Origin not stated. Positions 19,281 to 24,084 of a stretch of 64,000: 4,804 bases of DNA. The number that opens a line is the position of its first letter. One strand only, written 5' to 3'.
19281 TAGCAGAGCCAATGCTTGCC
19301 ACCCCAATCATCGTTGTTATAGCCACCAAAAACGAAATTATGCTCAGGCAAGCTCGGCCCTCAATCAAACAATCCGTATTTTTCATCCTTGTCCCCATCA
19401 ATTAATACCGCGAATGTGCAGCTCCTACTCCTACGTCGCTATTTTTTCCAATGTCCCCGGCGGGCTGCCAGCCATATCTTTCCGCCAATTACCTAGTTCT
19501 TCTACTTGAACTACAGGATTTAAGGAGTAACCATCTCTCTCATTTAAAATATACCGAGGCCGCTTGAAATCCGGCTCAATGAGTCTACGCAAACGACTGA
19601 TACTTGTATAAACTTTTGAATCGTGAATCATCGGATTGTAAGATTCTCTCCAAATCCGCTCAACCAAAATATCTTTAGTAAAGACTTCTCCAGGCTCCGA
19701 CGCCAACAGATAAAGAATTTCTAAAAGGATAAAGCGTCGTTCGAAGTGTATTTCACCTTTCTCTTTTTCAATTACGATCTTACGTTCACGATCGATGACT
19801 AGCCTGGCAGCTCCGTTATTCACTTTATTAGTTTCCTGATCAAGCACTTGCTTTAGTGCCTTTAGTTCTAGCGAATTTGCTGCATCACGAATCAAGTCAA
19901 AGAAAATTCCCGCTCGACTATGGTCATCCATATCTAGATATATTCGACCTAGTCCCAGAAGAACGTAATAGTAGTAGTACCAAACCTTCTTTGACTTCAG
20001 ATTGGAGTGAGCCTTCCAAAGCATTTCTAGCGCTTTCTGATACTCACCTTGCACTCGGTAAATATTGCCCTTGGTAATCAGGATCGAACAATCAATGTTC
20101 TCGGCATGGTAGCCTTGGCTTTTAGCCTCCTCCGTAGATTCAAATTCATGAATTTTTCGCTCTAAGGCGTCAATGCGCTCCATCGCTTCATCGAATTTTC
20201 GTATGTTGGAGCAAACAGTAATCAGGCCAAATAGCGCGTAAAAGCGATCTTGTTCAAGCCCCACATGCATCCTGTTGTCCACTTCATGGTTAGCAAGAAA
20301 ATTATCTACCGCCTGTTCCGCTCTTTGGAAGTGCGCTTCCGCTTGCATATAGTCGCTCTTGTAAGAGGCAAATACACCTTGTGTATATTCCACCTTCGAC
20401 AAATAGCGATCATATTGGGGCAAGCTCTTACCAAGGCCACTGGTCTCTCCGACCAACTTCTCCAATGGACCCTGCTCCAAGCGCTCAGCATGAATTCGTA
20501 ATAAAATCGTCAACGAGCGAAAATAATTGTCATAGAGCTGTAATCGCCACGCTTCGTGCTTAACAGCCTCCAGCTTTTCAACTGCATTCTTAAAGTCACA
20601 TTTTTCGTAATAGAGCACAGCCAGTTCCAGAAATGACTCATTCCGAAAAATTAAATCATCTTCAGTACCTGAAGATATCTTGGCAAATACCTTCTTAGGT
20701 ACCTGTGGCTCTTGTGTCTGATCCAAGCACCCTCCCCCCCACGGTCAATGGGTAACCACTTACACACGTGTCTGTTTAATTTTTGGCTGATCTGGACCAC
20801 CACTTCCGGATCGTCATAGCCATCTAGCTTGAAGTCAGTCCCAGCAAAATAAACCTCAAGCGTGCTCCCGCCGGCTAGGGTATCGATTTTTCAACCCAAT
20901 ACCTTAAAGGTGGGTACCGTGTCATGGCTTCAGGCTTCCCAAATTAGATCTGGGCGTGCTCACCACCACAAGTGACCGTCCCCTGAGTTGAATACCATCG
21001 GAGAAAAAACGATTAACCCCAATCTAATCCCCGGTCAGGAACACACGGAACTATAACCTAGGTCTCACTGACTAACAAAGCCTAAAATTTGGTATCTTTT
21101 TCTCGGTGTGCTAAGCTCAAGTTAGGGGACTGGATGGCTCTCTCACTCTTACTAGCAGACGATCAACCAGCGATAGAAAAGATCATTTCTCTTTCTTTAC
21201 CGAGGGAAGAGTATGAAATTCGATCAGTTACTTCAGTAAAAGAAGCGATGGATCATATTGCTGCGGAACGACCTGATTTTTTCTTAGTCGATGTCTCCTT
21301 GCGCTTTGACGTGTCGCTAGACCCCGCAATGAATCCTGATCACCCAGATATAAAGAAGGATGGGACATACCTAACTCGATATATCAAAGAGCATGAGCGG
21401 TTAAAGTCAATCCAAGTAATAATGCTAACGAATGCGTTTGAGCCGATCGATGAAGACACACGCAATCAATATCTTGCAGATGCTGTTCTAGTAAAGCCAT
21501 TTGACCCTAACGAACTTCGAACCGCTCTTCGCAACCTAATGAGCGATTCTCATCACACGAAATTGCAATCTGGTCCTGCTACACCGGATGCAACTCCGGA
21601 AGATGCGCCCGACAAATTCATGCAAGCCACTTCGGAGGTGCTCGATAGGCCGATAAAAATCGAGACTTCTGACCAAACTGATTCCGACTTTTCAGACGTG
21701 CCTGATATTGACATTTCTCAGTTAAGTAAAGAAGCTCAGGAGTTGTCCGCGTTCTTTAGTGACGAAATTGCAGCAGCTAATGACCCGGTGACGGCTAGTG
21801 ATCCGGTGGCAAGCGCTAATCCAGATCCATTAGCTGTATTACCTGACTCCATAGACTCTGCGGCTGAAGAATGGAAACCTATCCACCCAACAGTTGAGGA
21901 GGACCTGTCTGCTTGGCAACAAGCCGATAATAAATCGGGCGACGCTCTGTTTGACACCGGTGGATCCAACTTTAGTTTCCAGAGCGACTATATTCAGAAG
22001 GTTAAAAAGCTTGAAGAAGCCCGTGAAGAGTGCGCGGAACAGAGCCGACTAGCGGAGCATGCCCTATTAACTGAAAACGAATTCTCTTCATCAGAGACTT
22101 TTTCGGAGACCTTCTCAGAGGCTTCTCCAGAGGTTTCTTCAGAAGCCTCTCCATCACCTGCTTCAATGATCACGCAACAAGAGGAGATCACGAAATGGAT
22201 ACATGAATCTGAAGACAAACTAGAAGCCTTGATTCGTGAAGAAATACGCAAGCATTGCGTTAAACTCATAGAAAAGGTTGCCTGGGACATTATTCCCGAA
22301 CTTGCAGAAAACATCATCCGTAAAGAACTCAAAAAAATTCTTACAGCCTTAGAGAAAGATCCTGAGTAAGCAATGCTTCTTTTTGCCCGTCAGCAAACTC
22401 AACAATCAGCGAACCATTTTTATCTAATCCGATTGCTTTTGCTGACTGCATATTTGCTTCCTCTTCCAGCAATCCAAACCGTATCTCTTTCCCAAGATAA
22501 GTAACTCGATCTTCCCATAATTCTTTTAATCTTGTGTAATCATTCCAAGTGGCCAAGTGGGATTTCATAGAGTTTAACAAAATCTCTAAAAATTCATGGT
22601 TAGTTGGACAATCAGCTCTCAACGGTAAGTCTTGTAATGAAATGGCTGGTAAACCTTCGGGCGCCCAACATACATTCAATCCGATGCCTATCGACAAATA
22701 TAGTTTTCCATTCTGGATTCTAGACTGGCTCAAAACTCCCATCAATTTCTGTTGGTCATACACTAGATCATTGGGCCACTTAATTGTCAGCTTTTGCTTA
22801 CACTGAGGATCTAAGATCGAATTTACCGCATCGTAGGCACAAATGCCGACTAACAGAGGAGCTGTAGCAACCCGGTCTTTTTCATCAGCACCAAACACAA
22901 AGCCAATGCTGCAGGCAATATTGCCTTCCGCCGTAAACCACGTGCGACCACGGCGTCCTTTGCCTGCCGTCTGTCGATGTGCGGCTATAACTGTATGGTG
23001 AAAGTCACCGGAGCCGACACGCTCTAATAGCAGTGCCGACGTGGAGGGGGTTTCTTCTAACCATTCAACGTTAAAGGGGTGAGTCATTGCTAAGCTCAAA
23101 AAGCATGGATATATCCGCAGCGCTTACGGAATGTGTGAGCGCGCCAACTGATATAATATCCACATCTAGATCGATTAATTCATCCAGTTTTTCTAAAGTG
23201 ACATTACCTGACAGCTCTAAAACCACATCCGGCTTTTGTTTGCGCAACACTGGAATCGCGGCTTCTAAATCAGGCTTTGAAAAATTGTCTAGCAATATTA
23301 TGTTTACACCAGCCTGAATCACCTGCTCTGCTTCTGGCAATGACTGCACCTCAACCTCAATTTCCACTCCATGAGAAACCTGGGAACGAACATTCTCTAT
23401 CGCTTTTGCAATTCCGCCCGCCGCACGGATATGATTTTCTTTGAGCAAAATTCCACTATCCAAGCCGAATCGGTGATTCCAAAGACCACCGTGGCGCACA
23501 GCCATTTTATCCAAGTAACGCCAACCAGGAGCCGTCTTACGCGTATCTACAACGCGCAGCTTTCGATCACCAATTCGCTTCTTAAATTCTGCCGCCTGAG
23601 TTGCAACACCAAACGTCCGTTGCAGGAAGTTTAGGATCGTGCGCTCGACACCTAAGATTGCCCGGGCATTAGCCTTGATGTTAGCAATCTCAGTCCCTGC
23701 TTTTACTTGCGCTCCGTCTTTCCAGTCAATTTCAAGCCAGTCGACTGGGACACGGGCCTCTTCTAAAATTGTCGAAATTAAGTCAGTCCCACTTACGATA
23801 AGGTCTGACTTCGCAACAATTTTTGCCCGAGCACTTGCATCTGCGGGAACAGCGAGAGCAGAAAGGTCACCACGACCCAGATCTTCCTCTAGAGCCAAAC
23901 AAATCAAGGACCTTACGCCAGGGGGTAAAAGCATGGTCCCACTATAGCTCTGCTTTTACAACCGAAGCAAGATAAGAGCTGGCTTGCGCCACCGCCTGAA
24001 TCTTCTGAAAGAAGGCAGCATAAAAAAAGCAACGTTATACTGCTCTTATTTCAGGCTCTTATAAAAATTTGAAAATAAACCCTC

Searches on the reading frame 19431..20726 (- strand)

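Call 14: search_protein_families(library=pfam, proteins=[window:19431-20726:-], max_evalue=0.001)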
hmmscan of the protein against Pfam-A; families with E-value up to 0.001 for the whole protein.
window:19431-20726:- (431 aa): 4 families
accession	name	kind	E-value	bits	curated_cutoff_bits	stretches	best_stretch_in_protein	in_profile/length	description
PF00486.34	Trans_reg_C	-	8.4e-11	42.2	26.2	1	336-398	12-72/77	Transcriptional regulatory protein, C terminal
PF00515.34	TPR_1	-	5.3e-09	36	27.8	0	217-239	5-27/34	Tetratricopeptide repeat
PF13424.12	TPR_12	-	1.3e-05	25.8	30.1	0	214-272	4-64/77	Tetratricopeptide repeat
PF07719.23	TPR_2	-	1.5e-05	25.1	27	0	215-234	3-22/34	Tetratricopeptide repeat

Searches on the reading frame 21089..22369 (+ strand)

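Call 14: search_protein_families(library=pfam, proteins=[window:21089-22369:+], max_evalue=0.001)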
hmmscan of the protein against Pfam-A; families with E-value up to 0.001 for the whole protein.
window:21089-22369:+ (426 aa): 1 family
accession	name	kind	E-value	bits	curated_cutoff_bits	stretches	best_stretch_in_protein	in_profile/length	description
PF00072.30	Response_reg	-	3.1e-13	50.3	30.2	1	21-147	2-110/111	Response regulator receiver domain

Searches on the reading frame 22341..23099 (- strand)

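Call 14: search_protein_families(library=pfam, proteins=[window:22341-23099:-], max_evalue=0.001)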
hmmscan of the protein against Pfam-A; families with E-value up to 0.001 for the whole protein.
window:22341-23099:- (252 aa): 1 family
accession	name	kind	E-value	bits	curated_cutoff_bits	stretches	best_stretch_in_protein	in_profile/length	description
PF03099.24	BPL_LplA_LipB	-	3.5e-17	63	21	1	17-142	5-133/133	Biotin/lipoate A/B protein ligase family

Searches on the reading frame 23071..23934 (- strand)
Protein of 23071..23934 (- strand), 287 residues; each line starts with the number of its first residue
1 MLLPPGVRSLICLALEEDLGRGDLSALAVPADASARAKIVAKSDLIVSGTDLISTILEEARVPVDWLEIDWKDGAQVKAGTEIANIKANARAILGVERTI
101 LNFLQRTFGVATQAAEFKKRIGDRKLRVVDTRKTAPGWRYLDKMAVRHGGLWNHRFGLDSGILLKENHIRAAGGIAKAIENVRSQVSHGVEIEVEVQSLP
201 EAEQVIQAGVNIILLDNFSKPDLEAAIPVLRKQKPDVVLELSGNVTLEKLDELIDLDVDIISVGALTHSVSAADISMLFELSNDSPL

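Call 14: search_protein_families(library=pfam, proteins=[window:23071-23934:-], max_evalue=0.001)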
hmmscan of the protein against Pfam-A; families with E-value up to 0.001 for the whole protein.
window:23071-23934:- (287 aa): 3 families
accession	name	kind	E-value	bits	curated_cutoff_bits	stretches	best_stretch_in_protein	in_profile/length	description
PF01729.25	QRPTase_C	-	1.3e-56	191.4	23.1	1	110-277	1-168/169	Quinolinate phosphoribosyl transferase, C-terminal domain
PF02749.22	QRPTase_N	-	2.2e-16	60.3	27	1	27-106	5-80/82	Quinolinate phosphoribosyl transferase, N-terminal domain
PF00478.31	IMPDH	-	0.00017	21.1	25.6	1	120-270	82-179/345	IMP dehydrogenase / GMP reductase domain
